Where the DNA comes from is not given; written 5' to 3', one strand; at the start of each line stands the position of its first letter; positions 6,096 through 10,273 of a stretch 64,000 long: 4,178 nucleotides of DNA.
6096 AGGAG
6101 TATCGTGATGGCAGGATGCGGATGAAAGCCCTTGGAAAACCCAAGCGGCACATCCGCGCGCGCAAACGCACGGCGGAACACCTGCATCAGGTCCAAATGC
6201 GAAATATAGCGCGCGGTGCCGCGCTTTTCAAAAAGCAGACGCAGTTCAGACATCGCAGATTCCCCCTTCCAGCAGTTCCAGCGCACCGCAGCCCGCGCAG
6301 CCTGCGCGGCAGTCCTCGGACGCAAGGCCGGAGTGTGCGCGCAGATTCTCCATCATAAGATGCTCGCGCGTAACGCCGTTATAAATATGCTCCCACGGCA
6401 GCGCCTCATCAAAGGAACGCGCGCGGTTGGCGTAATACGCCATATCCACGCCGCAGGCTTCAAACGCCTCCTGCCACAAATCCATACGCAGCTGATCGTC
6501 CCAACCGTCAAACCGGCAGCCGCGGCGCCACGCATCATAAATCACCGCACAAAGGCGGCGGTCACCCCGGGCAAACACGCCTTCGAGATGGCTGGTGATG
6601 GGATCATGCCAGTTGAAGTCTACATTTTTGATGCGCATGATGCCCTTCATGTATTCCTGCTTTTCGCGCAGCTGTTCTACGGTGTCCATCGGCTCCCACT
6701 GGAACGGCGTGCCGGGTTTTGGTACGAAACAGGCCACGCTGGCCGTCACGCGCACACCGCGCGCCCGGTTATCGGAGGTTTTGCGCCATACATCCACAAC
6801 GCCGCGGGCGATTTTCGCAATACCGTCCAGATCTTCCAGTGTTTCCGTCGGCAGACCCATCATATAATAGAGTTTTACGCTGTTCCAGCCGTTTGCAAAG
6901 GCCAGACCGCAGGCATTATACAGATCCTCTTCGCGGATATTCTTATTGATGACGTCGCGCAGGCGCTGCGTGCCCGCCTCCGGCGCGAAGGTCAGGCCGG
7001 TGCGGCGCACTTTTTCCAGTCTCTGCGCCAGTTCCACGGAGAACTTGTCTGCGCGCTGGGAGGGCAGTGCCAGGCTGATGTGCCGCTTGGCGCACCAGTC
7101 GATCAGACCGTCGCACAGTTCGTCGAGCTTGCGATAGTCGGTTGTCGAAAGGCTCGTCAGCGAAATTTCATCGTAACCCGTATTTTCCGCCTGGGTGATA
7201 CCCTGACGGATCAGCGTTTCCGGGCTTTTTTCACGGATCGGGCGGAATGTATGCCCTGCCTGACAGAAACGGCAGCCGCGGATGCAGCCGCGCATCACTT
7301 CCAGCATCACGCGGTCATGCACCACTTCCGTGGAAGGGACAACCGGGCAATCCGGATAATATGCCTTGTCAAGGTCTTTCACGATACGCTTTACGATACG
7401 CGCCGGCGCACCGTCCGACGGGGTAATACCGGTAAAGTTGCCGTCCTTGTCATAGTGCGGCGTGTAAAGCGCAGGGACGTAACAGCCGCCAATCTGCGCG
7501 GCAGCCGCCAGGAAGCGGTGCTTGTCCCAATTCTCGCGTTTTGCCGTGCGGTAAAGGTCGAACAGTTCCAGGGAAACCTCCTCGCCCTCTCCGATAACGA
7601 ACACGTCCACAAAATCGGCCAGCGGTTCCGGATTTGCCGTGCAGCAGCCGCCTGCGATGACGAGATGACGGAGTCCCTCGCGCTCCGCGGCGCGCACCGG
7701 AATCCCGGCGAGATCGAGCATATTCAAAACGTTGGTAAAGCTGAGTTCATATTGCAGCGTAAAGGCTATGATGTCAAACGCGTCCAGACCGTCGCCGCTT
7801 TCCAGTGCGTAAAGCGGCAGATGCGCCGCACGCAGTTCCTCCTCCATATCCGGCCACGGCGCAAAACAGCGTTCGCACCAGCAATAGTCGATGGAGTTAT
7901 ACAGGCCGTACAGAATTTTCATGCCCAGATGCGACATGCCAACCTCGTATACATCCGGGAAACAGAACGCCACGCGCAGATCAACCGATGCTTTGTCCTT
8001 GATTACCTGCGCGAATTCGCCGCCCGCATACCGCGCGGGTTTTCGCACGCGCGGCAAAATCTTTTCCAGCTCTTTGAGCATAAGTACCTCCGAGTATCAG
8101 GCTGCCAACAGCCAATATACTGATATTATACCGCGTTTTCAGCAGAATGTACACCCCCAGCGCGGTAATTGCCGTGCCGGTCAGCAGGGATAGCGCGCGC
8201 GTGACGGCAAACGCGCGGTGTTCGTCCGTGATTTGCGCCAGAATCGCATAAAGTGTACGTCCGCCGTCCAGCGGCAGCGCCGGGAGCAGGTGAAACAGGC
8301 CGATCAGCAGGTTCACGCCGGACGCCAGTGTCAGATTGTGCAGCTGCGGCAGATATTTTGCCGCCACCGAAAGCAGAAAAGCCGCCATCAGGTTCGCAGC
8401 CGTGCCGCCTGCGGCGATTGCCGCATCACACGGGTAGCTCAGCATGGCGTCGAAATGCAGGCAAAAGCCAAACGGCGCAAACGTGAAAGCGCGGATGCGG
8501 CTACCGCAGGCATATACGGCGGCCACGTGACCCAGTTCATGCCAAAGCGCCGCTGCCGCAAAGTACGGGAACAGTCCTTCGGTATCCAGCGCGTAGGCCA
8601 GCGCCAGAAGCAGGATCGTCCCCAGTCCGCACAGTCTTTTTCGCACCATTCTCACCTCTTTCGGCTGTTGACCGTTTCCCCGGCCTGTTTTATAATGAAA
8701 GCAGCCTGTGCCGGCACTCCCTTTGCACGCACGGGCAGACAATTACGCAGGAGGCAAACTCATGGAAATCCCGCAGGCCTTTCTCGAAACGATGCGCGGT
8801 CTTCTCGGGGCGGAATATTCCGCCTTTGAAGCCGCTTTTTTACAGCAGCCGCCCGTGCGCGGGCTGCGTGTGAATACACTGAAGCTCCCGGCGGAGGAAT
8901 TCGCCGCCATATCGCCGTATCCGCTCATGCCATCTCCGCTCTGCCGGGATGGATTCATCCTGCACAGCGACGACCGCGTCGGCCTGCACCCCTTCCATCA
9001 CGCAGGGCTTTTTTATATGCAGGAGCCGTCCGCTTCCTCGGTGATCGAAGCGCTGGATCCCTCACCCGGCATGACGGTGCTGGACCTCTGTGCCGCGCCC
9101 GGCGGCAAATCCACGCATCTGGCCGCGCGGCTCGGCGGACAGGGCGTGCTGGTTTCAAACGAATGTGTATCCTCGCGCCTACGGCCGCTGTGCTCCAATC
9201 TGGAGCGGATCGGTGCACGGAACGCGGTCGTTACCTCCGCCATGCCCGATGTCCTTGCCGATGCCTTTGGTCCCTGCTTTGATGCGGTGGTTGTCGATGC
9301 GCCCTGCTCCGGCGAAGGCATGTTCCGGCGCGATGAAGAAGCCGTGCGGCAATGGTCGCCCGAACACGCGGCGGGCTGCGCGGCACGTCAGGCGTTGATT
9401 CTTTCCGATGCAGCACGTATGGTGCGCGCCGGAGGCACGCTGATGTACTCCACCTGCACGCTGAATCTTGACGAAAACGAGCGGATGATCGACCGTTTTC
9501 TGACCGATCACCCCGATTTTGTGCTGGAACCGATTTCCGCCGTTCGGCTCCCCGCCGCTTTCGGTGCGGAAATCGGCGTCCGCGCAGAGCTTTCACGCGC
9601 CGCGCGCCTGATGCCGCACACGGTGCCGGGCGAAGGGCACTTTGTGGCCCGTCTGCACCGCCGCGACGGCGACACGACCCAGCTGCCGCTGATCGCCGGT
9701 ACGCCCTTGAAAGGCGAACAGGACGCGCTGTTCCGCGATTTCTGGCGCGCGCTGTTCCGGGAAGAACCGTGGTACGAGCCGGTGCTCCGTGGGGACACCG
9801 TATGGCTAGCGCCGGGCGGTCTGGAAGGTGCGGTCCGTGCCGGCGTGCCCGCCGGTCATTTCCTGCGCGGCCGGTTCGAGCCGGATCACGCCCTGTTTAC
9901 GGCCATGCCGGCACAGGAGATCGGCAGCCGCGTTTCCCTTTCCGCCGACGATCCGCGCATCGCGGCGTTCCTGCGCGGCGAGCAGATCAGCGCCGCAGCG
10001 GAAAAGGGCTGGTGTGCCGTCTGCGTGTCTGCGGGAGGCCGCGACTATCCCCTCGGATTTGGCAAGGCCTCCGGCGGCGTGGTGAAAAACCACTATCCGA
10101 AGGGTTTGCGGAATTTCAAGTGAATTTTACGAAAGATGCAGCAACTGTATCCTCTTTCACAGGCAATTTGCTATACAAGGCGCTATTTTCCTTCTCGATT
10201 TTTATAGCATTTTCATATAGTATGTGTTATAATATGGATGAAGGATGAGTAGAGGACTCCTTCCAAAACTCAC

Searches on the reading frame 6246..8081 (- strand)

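Call 85: search_protein_families(library=pfam, proteins=[window:6246-8081:-], max_evalue=0.05)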
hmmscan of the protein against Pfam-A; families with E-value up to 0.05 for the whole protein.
window:6246-8081:- (611 aa): 3 families
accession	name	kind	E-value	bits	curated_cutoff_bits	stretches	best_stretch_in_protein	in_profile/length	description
PF19864.5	Radical_SAM_N2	-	2.3e-61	206.1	29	1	53-203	1-151/151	Radical SAM proteins, N-terminal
PF04055.27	Radical_SAM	-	1.5e-19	71.2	29.5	1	261-423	2-164/166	Radical SAM superfamily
PF02310.24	B12-binding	-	0.0013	19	32.1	1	102-172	52-119/121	B12 binding domain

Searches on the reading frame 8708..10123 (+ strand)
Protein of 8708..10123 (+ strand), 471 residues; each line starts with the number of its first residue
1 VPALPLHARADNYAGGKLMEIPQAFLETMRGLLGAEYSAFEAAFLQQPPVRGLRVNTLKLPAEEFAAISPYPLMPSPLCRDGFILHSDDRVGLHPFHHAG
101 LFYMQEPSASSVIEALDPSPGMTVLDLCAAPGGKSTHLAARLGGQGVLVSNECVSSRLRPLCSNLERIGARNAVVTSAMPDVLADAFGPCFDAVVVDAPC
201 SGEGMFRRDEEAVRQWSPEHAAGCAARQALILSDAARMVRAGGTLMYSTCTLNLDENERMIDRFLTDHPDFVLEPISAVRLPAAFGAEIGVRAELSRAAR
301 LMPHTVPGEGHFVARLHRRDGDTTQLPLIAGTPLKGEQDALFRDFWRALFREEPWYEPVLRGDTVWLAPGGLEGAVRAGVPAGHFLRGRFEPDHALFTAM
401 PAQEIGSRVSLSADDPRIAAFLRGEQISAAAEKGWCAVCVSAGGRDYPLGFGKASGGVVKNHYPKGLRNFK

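Call 85: search_protein_families(library=pfam, proteins=[window:8708-10123:+], max_evalue=0.05)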
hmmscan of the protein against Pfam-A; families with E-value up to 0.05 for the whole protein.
window:8708-10123:+ (471 aa): 6 families
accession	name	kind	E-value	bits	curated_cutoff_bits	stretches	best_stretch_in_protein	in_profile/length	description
PF01189.24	Methyltr_RsmB-F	-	1.3e-43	149.5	27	1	115-316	3-198/199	16S rRNA methyltransferase RsmB/F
PF17125.10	Methyltr_RsmF_N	-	4.5e-27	94.7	34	1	21-107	1-86/86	N-terminal domain of 16S rRNA methyltransferase RsmF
PF13636.12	Methyltranf_PUA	-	7.2e-17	61.6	27.6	1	419-468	2-48/49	RNA-binding PUA-like domain of methyltransferase RsmF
PF01728.25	FtsJ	-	0.0023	18.3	24.1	1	119-198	20-99/181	FtsJ-like methyltransferase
PF17126.11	RsmF_methylt_CI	-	0.0062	17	27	1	358-399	14-60/61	RsmF rRNA methyltransferase first C-terminal domain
PF22502.1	SEN2-like_N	-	0.023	15.4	26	0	138-169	3-30/69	tRNA-intron endonuclease SEN2-like, N-terminal domain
